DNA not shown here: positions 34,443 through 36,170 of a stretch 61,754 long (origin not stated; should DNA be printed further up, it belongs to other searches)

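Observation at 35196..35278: Hairpin repeat inserted in frame inside the hsdM methyltransferase domain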

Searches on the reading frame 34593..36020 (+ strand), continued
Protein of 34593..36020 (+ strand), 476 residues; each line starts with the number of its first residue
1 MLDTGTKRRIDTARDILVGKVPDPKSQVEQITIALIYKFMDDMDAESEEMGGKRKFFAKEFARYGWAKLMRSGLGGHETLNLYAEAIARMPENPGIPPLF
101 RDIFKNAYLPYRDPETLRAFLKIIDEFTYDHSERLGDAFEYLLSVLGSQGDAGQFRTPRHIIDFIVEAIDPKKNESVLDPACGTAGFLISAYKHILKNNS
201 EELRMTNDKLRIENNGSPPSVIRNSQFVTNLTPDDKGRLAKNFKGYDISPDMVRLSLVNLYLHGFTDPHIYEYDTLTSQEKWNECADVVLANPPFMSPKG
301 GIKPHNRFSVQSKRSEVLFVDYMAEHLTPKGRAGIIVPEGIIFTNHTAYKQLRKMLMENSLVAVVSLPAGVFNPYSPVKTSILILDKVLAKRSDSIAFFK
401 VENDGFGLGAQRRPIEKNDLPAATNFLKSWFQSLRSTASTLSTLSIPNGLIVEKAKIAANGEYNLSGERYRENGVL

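Call 83: search_protein_families(library=pfam, proteins=[L017:3510-4343:+, L059:9109-9999:+, L033:3951-4334:+, L063:9534-9977:+, L071:8028-8423:+, L075:8766-9485:+, L075:9529-9942:+, L079:9420-9872:+, L079:8986-9417:+, L023:9386-9925:+], max_evalue=0.01)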
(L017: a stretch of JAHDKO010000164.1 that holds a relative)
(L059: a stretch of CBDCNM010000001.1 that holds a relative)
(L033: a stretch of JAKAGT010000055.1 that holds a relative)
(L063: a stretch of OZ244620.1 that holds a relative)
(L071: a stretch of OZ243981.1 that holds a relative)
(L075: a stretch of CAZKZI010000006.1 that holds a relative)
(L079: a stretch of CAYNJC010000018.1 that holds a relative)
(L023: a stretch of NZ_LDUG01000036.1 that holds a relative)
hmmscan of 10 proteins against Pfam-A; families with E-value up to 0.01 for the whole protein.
L017:3510-4343:+ (277 aa): 1 family
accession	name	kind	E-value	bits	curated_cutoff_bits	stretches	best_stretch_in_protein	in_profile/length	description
PF04383.19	KilA-N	-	1.5e-21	76.6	23.8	1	14-143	6-106/107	KilA-N domain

L059:9109-9999:+ (296 aa): 1 family
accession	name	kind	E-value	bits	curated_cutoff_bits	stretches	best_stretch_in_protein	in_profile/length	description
PF02661.23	Fic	-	1.1e-19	71.5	24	1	97-193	2-93/93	Fic/DOC family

L033:3951-4334:+ (127 aa): 1 family
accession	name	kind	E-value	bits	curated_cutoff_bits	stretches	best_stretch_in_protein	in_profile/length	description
PF13366.12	PDDEXK_3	-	5.6e-43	146.5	22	1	5-118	2-117/117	PD-(D/E)XK nuclease superfamily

L063:9534-9977:+ (147 aa): 1 family
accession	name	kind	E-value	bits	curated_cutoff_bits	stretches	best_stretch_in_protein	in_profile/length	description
PF13366.12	PDDEXK_3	-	3.1e-37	128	22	1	18-131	2-117/117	PD-(D/E)XK nuclease superfamily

L071:8028-8423:+ (131 aa): 1 family
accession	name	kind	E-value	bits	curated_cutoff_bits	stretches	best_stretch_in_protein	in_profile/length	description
PF13366.12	PDDEXK_3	-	6.1e-39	133.4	22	1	15-127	2-116/117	PD-(D/E)XK nuclease superfamily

L075:8766-9485:+ (239 aa): 1 family
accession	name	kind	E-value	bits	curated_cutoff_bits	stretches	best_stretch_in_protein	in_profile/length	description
PF04383.19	KilA-N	-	2.6e-24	85.6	23.8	1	17-143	8-106/107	KilA-N domain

L075:9529-9942:+ (137 aa): 1 family
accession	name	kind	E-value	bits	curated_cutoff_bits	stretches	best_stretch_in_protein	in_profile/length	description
PF13366.12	PDDEXK_3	-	2e-40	138.2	22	1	15-128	2-117/117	PD-(D/E)XK nuclease superfamily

L079:9420-9872:+ (150 aa): 1 family
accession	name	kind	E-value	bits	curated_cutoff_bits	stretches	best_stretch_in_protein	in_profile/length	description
PF01797.21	Y1_Tnp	-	6e-25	88.2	23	1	8-119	5-121/121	Transposase IS200 like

L079:8986-9417:+ (143 aa): 1 family
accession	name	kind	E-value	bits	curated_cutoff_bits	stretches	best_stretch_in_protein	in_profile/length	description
PF04383.19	KilA-N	-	8.1e-08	32.5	23.8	1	12-74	4-59/107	KilA-N domain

L023:9386-9925:+ (179 aa): 0 families

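Call 95: search_solved_structures(query=L034:12546-12911:+, max_evalue=0.01)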
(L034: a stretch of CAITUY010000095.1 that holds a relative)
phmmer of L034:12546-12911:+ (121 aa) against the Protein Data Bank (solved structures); distinct sequences matched with E-value up to 0.01: 1.
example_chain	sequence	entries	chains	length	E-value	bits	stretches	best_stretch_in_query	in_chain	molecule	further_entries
2rld_A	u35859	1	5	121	2.4e-38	134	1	1-115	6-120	Uncharacterized protein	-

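Call 96: search_dna_similar(query=L034:12546-12908:+, collection=plasmids, mode=protein, max_evalue=1e-10, max_rows=30, rows=spread)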
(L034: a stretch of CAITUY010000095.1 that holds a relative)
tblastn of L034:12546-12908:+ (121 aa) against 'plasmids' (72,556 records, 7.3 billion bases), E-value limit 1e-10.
Records with a match: 31; places in all: 37; records where one place covers at least 80% of the query: 31.
Best place of each record, by identity: <60% 31.
By first word of the organism name: Nostoc 16; Planktothrix 3; Candidatus 2; Euhalothece 1; Bernardetia 1; Monoglobus 1; Treponema 1; Anabaena 1; Chondrinema 1; Aulosira 1; and 3 more.
By predicted mobility (MOB-suite, as given by PLSDB): non-mobilizable 18; conjugative 8; mobilizable 5.
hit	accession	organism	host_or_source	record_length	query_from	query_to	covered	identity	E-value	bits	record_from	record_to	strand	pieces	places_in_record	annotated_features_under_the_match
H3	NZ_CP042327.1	Euhalothece natronophila Z-M001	cell culture,soda lake Magadi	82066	4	119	96%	55.2%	3e-35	134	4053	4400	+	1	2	four helix bundle protein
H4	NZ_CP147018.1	Bernardetia sp. Wsw4-3y2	Red alga,Red algae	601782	1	116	96%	55.2%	9e-35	132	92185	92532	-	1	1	four helix bundle protein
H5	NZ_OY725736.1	Monoglobus pectinilyticus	-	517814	1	116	96%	51.7%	1e-31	124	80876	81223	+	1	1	none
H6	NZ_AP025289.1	Treponema saccharophilum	-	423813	5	114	91%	51.8%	9e-29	115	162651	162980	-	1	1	four helix bundle protein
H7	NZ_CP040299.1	Nostoc sp. TCL26-01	Leiosporoceros dussii,pure culture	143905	6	109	86%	52.4%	6e-25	104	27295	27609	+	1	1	four helix bundle protein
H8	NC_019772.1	Anabaena cylindrica PCC 7122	water, most likely pond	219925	6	109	86%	51.4%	1e-23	100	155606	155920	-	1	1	four helix bundle protein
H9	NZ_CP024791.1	Nostoc flagelliforme CCNUN1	cell culture,desert soil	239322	1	116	96%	45.0%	2e-19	89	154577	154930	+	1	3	four helix bundle protein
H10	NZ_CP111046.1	Chondrinema litorale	Seaweed,red alga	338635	1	114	94%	45.6%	7e-27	110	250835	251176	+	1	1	four helix bundle protein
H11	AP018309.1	Aulosira laxa NIES-50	-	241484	6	115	91%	46.4%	2e-20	92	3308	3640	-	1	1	hypothetical protein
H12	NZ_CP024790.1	Nostoc flagelliforme CCNUN1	cell culture,desert soil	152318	6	115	91%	45.9%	1e-21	96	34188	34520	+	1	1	four helix bundle protein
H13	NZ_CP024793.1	Nostoc flagelliforme CCNUN1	cell culture,desert soil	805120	6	115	91%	45.9%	1e-21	96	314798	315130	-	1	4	four helix bundle protein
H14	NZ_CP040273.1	Nostoc sp. C052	Blasia pusilla,pure culture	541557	9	118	91%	45.9%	1e-19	89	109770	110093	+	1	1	four helix bundle protein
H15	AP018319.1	Nostoc sp. HK-01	-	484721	1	116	96%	42.5%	9e-20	90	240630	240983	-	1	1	hypothetical protein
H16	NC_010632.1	Nostoc punctiforme PCC 73102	-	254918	6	118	93%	43.1%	3e-17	83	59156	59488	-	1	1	four helix bundle protein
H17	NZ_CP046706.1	Nostoc sp. ATCC 53789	-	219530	6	116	92%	43.9%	1e-18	87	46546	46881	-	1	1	four helix bundle protein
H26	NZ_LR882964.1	Planktothrix agardhii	-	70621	1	116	96%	34.5%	4e-15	77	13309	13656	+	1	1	four helix bundle protein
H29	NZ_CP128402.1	Candidatus Chlorohelix allophototropha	Single colony of Candidatus Chlorohelix ...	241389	1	116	96%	34.5%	1e-14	76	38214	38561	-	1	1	four helix bundle protein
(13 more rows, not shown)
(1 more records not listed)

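Call 97: get_annotated_region(hit=H3, flank=1200)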
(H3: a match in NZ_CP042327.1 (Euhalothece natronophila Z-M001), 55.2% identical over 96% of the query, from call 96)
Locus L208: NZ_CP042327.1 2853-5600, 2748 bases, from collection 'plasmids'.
description: Euhalothece natronophila Z-M001 plasmid pEu1, complete sequence
organism: Euhalothece natronophila Z-M001 (NCBI taxid 522448)
taxonomy: Bacteria; Cyanobacteriota; Cyanophyceae; Chroococcales; Halothecacae; Euhalothece; Euhalothece natronophila; Euhalothece natronophila Z-M001
host: -; source: cell culture,soda lake Magadi; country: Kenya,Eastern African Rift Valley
typing (MOB-suite, as given by PLSDB): non-mobilizable
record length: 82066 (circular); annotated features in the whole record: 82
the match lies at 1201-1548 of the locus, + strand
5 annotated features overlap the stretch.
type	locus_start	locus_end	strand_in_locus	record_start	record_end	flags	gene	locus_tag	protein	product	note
CDS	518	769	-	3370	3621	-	-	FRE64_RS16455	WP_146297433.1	UPF0175 family protein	-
CDS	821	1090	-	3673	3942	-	-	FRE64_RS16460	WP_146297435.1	hypothetical protein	-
CDS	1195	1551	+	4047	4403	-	-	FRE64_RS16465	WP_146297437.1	four helix bundle protein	-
CDS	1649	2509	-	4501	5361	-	-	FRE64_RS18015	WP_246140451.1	hypothetical protein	-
CDS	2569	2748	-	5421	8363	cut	-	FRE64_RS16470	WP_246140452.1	N-6 DNA methylase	GO:0006306 - DNA methylation [Evidence IEA]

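Call 98: get_annotated_region(hit=H4, flank=1200)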
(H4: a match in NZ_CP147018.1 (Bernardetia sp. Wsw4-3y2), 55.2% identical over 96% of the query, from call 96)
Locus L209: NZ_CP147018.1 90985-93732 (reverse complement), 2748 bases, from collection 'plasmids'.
description: Bernardetia sp. Wsw4-3y2 plasmid plasmd1, complete sequence
organism: Bernardetia sp. Wsw4-3y2 (NCBI taxid 3127471)
taxonomy: Bacteria; Bacteroidota; Cytophagia; Cytophagales; Bernardetiaceae; Bernardetia; Bernardetia sp. Wsw4-3y2
host: -; source: Red alga,Red algae; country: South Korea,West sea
typing (MOB-suite, as given by PLSDB): non-mobilizable
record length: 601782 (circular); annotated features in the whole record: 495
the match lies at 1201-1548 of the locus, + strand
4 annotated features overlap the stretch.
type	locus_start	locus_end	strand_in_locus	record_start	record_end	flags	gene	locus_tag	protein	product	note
CDS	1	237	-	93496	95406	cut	-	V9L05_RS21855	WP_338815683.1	hypothetical protein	-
CDS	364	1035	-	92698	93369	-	-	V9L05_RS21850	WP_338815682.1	O-methyltransferase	GO:0032259 - methylation [Evidence IEA]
CDS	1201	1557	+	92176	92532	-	-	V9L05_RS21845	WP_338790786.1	four helix bundle protein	-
CDS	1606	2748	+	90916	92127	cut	recF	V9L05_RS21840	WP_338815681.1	DNA replication and repair protein RecF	GO:0006310 - DNA recombination [Evidence IEA]; GO:0006281 - DNA repair [Evidence IEA]; GO:0006260 - DNA replication ...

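Call 99: get_annotated_region(hit=H6, flank=1200)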
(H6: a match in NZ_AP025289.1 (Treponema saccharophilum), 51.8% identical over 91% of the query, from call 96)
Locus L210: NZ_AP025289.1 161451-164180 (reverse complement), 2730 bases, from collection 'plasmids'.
description: Treponema saccharophilum strain JCM 32279 plasmid pTS1, complete sequence
organism: Treponema saccharophilum (NCBI taxid 165)
taxonomy: Bacteria; Spirochaetota; Spirochaetia; Spirochaetales; Treponemataceae; Treponema; Treponema saccharophilum
host: -; source: -; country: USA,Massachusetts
typing (MOB-suite, as given by PLSDB): non-mobilizable
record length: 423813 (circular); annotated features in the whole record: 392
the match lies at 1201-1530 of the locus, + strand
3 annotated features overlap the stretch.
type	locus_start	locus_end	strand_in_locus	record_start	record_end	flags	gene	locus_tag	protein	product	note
CDS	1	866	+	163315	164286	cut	-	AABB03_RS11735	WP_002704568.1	DMT family transporter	GO:0055085 - transmembrane transport [Evidence IEA]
CDS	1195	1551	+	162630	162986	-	-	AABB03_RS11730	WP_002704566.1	four helix bundle protein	-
CDS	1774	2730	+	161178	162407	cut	-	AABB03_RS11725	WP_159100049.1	DUF4832 domain-containing protein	-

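Call 100: get_annotated_region(hit=H8, flank=1200)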
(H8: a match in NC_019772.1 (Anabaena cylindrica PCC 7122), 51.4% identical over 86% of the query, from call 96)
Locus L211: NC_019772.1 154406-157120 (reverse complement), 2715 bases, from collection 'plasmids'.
description: Anabaena cylindrica PCC 7122 plasmid pANACY.01, complete sequence
organism: Anabaena cylindrica PCC 7122 (NCBI taxid 272123)
taxonomy: Bacteria; Cyanobacteriota; Cyanophyceae; Nostocales; Nostocaceae; Anabaena; Anabaena cylindrica; Anabaena cylindrica PCC 7122
host: -; source: water, most likely pond; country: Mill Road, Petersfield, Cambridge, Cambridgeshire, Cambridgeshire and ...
typing (MOB-suite, as given by PLSDB): conjugative; replicon rep_cluster_345; relaxase MOBP; mating-pair formation MPF_T
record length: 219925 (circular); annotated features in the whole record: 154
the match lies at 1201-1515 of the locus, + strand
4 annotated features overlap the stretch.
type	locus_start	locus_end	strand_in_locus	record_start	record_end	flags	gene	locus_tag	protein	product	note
CDS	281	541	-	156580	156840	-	-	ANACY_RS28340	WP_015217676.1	hypothetical protein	-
CDS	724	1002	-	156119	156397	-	cas2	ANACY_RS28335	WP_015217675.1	CRISPR-associated endonuclease Cas2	GO:0043571 - maintenance of CRISPR repeat elements [Evidence IEA]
CDS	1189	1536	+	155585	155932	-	-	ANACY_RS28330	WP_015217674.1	four helix bundle protein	-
CDS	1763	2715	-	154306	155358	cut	cas1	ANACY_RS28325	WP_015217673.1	CRISPR-associated endonuclease Cas1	GO:0043571 - maintenance of CRISPR repeat elements [Evidence IEA]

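Call 101: get_annotated_region(hit=H10, flank=1200)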
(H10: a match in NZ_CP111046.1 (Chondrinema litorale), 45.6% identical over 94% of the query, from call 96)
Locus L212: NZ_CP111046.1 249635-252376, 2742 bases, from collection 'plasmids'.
description: Chondrinema litorale strain WSW3-B12 plasmid unnamed4
organism: Chondrinema litorale (NCBI taxid 2994555)
taxonomy: Bacteria; Bacteroidota; Cytophagia; Cytophagales; Flammeovirgaceae; Chondrinema; Chondrinema litorale
host: -; source: Seaweed,red alga; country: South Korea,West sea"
typing (MOB-suite, as given by PLSDB): non-mobilizable
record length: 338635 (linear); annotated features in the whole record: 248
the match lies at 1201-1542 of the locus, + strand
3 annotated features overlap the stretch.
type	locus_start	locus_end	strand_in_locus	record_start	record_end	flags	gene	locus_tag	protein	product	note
CDS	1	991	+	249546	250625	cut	-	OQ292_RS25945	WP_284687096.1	efflux RND transporter periplasmic adaptor subunit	GO:0006810 - transport [Evidence IEA]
CDS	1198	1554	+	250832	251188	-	-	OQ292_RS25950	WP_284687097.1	four helix bundle protein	-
CDS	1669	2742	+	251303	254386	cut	-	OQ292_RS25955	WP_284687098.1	efflux RND transporter permease subunit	GO:0055085 - transmembrane transport [Evidence IEA]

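Call 102: get_annotated_region(hit=H16, flank=1200)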
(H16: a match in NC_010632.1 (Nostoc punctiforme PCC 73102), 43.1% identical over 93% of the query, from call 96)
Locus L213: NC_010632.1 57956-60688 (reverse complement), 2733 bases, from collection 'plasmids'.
description: Nostoc punctiforme PCC 73102 plasmid pNPUN02, complete sequence
organism: Nostoc punctiforme PCC 73102 (NCBI taxid 63737)
taxonomy: Bacteria; Cyanobacteriota; Cyanophyceae; Nostocales; Nostocaceae; Nostoc; Nostoc punctiforme; Nostoc punctiforme PCC 73102
host: -; source: -; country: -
typing (MOB-suite, as given by PLSDB): conjugative; replicon rep_cluster_317; relaxase MOBV; mating-pair formation MPF_T
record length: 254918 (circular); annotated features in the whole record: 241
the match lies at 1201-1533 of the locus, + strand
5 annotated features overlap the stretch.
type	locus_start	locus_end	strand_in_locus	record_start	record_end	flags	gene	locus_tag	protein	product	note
CDS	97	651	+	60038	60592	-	-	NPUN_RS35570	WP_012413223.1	hypothetical protein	-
CDS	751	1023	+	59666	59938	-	-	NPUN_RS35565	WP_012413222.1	hypothetical protein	-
CDS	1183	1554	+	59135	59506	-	-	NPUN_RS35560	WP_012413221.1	four helix bundle protein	-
CDS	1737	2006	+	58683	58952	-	-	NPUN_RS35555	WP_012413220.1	hypothetical protein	-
CDS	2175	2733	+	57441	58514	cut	-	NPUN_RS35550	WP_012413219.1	hypothetical protein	-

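Call 103: get_annotated_region(hit=H26, flank=1200)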
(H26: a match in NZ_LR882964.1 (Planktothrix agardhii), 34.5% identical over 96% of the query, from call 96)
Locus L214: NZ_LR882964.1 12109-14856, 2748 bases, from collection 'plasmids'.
description: Planktothrix agardhii strain No.66 plasmid p1
organism: Planktothrix agardhii (NCBI taxid 1160)
taxonomy: Bacteria; Cyanobacteriota; Cyanophyceae; Oscillatoriales; Microcoleaceae; Planktothrix; Planktothrix agardhii
host: -; source: -; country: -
typing (MOB-suite, as given by PLSDB): non-mobilizable
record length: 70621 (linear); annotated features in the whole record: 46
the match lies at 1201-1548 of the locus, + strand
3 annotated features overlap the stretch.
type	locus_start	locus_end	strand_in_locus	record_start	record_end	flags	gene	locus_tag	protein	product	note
CDS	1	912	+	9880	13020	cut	drmD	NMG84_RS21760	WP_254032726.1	DISARM system SNF2-like helicase DrmD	-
CDS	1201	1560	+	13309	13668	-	-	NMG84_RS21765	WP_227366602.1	four helix bundle protein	-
CDS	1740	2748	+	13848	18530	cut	-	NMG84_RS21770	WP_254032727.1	type IIL restriction-modification enzyme MmeI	-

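Call 104: get_annotated_region(hit=H29, flank=1200)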
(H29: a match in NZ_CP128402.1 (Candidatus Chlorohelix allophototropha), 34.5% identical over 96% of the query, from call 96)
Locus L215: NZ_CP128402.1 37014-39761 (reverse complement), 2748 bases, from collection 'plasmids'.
description: Candidatus Chlorohelix allophototropha isolate L227-S17 plasmid unnamed2, complete sequence
organism: Candidatus Chlorohelix allophototropha (NCBI taxid 3003348)
taxonomy: Bacteria; Chloroflexota; Chloroflexia; Candidatus Chloroheliales; Candidatus Chloroheliaceae; Candidatus Chlorohelix; Candidatus Chlorohelix allophototropha
host: -; source: Single colony of Candidatus Chlorohelix allophototropha from a non-axenic enrichment (subculture 19.9); ...; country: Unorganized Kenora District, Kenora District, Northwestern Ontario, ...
typing (MOB-suite, as given by PLSDB): non-mobilizable
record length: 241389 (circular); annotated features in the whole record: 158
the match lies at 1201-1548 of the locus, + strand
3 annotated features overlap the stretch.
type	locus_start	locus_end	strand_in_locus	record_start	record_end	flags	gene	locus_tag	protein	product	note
CDS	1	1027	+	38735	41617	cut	-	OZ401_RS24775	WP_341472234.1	DUF1156 domain-containing protein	-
CDS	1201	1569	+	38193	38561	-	-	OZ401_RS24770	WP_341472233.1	four helix bundle protein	-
CDS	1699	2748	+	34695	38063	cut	-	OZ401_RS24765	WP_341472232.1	Swt1 family HEPN domain-containing protein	-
